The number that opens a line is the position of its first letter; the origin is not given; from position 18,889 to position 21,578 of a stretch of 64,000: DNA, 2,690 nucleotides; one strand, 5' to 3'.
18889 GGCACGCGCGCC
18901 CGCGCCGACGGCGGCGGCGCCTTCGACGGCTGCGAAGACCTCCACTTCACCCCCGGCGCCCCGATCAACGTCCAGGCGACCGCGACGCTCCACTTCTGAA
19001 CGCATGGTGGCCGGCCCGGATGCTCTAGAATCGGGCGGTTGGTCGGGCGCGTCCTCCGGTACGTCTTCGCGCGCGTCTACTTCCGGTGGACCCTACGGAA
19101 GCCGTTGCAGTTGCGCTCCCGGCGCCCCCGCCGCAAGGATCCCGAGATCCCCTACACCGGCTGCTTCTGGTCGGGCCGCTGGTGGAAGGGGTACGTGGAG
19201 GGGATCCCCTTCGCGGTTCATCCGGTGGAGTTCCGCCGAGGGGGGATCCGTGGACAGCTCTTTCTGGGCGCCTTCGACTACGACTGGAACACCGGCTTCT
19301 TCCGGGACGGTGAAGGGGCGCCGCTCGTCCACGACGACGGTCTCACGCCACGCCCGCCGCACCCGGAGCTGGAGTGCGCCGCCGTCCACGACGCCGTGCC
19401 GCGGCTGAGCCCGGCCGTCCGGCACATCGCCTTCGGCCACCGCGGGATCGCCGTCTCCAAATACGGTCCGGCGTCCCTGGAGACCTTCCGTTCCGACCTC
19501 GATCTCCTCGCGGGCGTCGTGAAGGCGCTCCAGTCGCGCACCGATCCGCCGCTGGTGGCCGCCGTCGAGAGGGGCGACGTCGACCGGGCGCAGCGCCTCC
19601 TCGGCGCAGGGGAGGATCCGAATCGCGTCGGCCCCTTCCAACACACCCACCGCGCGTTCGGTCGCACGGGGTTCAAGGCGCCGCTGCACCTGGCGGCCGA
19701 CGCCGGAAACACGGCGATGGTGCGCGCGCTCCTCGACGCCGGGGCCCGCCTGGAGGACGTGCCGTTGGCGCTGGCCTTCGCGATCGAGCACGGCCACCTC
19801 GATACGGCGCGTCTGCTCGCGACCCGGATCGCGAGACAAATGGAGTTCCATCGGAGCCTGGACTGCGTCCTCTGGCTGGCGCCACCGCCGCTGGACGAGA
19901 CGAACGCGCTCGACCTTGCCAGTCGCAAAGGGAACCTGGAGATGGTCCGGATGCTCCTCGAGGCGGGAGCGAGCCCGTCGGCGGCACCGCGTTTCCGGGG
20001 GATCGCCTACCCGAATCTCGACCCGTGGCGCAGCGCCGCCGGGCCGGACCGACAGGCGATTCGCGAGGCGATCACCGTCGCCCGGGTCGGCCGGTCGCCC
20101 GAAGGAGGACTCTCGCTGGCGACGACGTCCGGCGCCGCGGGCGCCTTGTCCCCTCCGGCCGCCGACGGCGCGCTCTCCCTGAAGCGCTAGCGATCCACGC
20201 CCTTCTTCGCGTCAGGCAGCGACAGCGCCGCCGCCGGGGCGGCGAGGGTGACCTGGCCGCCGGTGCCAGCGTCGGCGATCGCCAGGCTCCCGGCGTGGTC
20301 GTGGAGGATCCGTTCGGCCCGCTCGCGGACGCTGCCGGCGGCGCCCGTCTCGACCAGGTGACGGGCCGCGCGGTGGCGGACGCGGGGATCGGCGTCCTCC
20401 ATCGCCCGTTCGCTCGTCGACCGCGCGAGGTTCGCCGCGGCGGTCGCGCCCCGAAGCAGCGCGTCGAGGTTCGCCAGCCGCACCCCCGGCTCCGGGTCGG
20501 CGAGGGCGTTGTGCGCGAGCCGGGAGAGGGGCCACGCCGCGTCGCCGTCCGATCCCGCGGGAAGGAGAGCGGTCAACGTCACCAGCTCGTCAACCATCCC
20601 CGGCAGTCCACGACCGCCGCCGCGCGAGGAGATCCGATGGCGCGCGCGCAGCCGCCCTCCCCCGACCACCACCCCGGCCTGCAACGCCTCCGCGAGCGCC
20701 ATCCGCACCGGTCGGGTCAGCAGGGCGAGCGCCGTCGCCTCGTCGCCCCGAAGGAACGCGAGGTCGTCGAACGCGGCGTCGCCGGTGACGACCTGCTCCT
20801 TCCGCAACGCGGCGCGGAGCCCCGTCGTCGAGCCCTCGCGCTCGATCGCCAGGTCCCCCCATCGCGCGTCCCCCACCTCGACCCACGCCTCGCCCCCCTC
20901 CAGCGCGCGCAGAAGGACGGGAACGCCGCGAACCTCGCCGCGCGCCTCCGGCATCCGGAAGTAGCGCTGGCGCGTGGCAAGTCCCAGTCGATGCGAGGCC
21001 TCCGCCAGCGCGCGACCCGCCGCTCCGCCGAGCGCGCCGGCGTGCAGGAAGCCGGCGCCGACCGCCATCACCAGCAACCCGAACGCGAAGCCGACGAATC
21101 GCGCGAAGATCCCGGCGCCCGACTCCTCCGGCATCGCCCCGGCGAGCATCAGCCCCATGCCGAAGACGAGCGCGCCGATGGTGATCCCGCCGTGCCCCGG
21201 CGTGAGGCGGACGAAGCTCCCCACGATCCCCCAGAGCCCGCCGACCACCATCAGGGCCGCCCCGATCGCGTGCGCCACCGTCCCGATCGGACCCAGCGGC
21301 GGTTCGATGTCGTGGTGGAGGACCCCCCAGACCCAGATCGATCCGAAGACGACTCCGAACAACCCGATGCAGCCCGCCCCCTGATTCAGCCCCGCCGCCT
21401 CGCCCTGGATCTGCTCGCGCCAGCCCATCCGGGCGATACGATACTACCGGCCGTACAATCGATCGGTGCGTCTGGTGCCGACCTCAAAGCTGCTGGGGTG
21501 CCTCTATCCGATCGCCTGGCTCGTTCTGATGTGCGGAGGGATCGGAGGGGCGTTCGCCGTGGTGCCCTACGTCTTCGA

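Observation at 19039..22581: Four adjacent, otherwise unrelated proteins share a conserved C-terminal tail motif; the cluster abuts tRNA-Gln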

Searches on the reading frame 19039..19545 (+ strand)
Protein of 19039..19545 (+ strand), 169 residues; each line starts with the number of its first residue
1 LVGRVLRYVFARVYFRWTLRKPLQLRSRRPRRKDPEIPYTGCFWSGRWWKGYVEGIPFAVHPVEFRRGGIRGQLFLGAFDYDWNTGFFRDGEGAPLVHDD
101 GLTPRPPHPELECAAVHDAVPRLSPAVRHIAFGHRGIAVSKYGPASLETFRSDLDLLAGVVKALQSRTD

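Call 91: search_solved_structures(query=window:19039-19545:+, max_evalue=1)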
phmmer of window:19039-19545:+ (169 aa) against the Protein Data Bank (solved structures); distinct sequences matched with E-value up to 1: 0.

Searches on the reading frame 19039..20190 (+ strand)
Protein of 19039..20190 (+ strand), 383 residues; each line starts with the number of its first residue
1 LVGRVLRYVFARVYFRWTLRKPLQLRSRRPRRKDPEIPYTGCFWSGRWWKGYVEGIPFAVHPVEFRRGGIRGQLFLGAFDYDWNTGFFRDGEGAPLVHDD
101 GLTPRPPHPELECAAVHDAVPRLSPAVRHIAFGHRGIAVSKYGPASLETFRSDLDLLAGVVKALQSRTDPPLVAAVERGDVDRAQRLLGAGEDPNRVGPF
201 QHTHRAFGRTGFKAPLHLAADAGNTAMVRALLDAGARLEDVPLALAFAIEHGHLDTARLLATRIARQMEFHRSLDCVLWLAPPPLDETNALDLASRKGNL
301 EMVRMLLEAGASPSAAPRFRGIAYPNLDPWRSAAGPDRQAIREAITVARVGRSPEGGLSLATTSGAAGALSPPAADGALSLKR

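Call 4: search_protein_families(library=pfam, proteins=[window:19039-20190:+], max_evalue=1)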
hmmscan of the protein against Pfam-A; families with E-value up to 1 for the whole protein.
window:19039-20190:+ (383 aa): 7 families
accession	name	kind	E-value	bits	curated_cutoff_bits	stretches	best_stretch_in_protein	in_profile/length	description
PF00023.36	Ank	-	1.1e-15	57.3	21.1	2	289-315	4-30/33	Ankyrin repeat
PF12796.13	Ank_2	-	3.2e-14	53.7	27.3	2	172-261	1-80/90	Ankyrin repeats (3 copies)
PF13637.12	Ank_4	-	1.1e-11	45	22.7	2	216-260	1-49/50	Ankyrin repeats (many copies)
PF13857.12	Ank_5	-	6.1e-11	42.9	27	2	287-313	16-42/56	Ankyrin repeats (many copies)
PF13606.12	Ank_3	-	6.9e-11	41.7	22.3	2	215-237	5-27/30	Ankyrin repeat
PF24521.3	Ank_KRIT1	-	0.0013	18.9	80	0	153-234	30-107/149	KRIT1 ankyrin-repeats domain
PF25393.1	LTM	-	0.015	15.6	27.5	0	243-267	4-28/42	LUBAC thetering domain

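Call 5: search_protein_families(library=ncbifam, proteins=[window:19039-20190:+], max_evalue=1)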
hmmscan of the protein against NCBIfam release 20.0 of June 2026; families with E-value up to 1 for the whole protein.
window:19039-20190:+ (383 aa): 4 families
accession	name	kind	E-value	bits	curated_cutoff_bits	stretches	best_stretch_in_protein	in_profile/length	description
TIGR00870.1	trp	subfamily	0.0033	15.5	498.75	1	214-239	133-158/747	transient-receptor-potential calcium channel protein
NF043029.1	T4SS_AnkY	equivalog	0.0034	15.9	600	1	244-313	461-517/543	Dot/Icm T4SS effector AnkY/LegA9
NF041931.2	MzaA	equivalog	0.11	11.3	800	0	213-263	36-90/726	MZA anti-phage system associated sigma-70 family RNA polymerase sigma factor MzaA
NF043028.1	T4SS_AnkX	equivalog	0.35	8.9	1400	0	213-255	386-432/938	Dot/Icm T4SS effector AnkN/AnkX/LegA8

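Call 13: find_homologous_proteins(query=window:19039-20187:+, max_evalue=0.001)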
Query window:19039-20187:+ (383 aa): 57 proteins with E <= 0.001 among 8000 candidates.
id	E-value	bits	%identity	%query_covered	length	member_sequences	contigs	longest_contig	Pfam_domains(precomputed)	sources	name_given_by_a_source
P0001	3.5e-257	871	100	100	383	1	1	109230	PF13606.13,PF13857.13,PF12796.14,PF00023.37,PF13637.13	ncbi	-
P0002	5.2e-11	60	33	38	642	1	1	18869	PF13606.13,PF13857.13,PF23745.2,PF12796.14,PF00023.37,PF13637.13,PF24521.3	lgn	-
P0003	6.1e-10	57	37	24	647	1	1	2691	PF13606.13,PF13857.13,PF23745.2,PF12796.14,PF00023.37,PF13637.13,PF24521.3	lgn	-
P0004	2.0e-8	52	35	38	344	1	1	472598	PF13606.13,PF13857.13,PF23745.2,PF12796.14,PF00023.37,PF13637.13,PF24521.3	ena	-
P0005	9.0e-8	50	32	37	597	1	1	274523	PF13606.13,PF13857.13,PF23745.2,PF12796.14,PF00023.37,PF13637.13,PF24521.3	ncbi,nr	ncbi:unnamed protein product [Effrenium voratum]|nr:unnamed protein product [Effrenium voratum]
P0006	1.1e-7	49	34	38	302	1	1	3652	PF13606.13,PF13857.13,PF12796.14,PF00023.37,PF13637.13,PF24521.3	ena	-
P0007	1.2e-7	49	26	62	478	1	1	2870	PF00646.39,PF13606.13,PF13857.13,PF23745.2,PF12796.14,PF00023.37,PF13637.13,PF24521.3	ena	-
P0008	3.1e-7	48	27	52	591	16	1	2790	PF13606.13,PF13857.13,PF12796.14,PF00023.37,PF13637.13,PF24521.3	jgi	-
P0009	4.0e-7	47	34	42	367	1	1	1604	PF13606.13,PF13857.13,PF23745.2,PF12796.14,PF00023.37,PF13637.13,PF24521.3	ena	-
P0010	4.7e-7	47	32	40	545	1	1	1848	PF13606.13,PF13857.13,PF12796.14,PF00023.37,PF13637.13,PF24521.3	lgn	-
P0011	5.2e-7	47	33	37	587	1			PF13606.13,PF13857.13,PF23745.2,PF12796.14,PF00023.37,PF13637.13,PF24521.3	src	-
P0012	1.2e-6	46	35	38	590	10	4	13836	PF13606.13,PF13857.13,PF05569.18,PF12796.14,PF00023.37,PF13637.13,PF24521.3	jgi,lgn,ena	jgi:ankyrin repeat protein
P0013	1.7e-6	45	32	39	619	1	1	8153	PF13606.13,PF13857.13,PF23745.2,PF12796.14,PF00023.37,PF13637.13,PF24521.3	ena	-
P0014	2.3e-6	45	32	42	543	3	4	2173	PF13606.13,PF13857.13,PF12796.14,PF00023.37,PF13637.13,PF24521.3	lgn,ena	-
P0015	3.0e-6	45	31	43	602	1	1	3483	PF13606.13,PF13857.13,PF12796.14,PF00023.37,PF13637.13,PF24521.3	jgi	-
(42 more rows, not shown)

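Call 14: find_encoding_contigs(protein=P0001, flank=10000, max_places=5)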
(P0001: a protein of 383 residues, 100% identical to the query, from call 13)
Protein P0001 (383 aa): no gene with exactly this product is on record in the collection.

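Call 28: search_protein_families(library=padloc, proteins=[window:19039-20190:+], max_evalue=1)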
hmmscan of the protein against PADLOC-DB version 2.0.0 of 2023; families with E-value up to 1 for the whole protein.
window:19039-20190:+ (383 aa): 2 families
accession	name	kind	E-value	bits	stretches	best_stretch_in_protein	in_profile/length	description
PDLC04783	PDC-M72A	-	3e-08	31.3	3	213-265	297-353/392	-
PDLC02908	Ankyrin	-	0.0063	12.8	1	213-239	737-763/880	-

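Call 40: find_encoding_contigs(protein=P0058, flank=10000, max_places=3)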
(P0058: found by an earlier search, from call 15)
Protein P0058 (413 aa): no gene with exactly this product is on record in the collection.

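Call 54: predict_structure(alignment_id=A6)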
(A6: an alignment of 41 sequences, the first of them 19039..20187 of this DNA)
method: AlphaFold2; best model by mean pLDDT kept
length: 383 residues; sequences in the alignment: 41
mean_pLDDT: 64.8   pTM: 0.55
mean pLDDT of the five models: 64.8, 63.0, 62.8, 62.0, 59.9
residues with pLDDT >= 90: 103; 70-90: 67; 50-70: 79; < 50: 134
segments of 3 or more residues with pLDDT < 50: 16-91, 93-111, 319-327, 356-383
pLDDT, mean of each block of 10 residues (from residue 1): 60 51 39 38 29 32 30 30 40 42 39 62 78 61 75 84 74 96 98 88 58 88 97 95 94 97 86 64 67 93 95 68 44 67 79 50 39 43 35
secondary structure, 60 per line:
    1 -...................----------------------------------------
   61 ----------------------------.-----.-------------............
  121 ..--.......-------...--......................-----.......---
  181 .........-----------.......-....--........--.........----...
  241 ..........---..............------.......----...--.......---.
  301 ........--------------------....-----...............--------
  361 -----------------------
elements in order: H2-20 H109-122 H125-131 H144-165 H171-177 H181-189 E201-204 E209-212 H215-222 H225-233 H238-250 H254-267 H274-280 H290-296 H300-308 H329-332 H338-352

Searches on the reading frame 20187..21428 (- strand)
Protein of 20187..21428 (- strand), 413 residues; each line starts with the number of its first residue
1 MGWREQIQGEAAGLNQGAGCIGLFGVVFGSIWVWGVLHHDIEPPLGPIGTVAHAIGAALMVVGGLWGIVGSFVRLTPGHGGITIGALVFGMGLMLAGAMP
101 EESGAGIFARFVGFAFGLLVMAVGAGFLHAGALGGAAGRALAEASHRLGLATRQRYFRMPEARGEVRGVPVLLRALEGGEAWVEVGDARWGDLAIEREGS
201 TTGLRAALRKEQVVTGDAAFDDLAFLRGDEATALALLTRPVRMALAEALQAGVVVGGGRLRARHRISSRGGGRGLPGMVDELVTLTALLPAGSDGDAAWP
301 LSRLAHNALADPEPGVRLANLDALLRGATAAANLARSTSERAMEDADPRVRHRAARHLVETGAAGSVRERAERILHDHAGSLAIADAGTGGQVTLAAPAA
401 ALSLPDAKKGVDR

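Call 4: search_protein_families(library=pfam, proteins=[window:20187-21428:-], max_evalue=1)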
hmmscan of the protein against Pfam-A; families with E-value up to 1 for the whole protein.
window:20187-21428:- (413 aa): 2 families
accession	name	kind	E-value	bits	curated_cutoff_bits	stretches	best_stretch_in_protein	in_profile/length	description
PF17714.6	DUF5559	-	0.045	14.1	25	1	128-216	55-138/194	Family of unknown function (DUF5559)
PF02985.28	HEAT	-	0.11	13.3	23.5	0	342-359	8-25/31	HEAT repeat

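Call 5: search_protein_families(library=ncbifam, proteins=[window:20187-21428:-], max_evalue=1)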
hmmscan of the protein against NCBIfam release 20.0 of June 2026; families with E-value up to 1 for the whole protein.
window:20187-21428:- (413 aa): 0 families

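Call 15: list_cluster_members(proteins=[P0001, window:20187-21428:-, window:21466-21984:+, window:21989-22480:+])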
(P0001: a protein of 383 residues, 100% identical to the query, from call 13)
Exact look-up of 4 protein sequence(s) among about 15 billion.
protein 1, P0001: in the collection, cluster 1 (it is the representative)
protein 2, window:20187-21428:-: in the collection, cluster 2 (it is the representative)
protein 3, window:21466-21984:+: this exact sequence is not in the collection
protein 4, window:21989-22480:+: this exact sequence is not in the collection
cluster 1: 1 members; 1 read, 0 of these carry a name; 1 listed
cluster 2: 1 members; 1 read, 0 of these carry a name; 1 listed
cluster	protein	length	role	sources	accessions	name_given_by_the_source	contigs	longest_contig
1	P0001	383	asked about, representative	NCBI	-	-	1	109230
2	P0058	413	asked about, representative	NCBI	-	-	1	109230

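Call 28: search_protein_families(library=padloc, proteins=[window:20187-21428:-], max_evalue=1)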
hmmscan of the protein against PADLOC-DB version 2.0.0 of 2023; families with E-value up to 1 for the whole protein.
window:20187-21428:- (413 aa): 0 families

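Call 76: predict_structure(protein=window:20190-21428:-)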
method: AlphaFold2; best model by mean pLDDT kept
length: 413 residues; sequences in the alignment: 1
mean_pLDDT: 50.7   pTM: 0.28
mean pLDDT of the five models: 50.7, 48.4, 45.4, 45.0, 39.3
residues with pLDDT >= 90: 2; 70-90: 67; 50-70: 161; < 50: 183
segments of 3 or more residues with pLDDT < 50: 13-17, 43-45, 71-80, 151-272, 290-297, 388-413
pLDDT, mean of each block of 10 residues (from residue 1): 61 47 56 59 51 60 56 45 58 62 66 67 60 56 52 32 26 25 23 24 24 26 30 34 37 25 25 57 57 44 73 81 75 65 73 82 80 84 52 36 38 36
secondary structure, 60 per line:
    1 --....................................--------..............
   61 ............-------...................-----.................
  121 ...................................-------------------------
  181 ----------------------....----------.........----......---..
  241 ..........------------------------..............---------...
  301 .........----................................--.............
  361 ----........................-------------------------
elements in order: H3-38 H47-72 H80-98 H104-155 H203-206 H217-225 H230-235 H239-250 H275-288 H298-309 H314-345 H348-360 H365-388

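Call 90: search_solved_structures(query=window:20190-21428:-, max_evalue=1)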
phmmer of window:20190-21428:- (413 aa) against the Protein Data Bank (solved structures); distinct sequences matched with E-value up to 1: 1.
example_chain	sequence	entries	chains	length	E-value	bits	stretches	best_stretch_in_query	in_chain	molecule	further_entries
4m58_A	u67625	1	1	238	0.021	17.3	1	28-148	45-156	Cobalamin biosynthesis protein CbiM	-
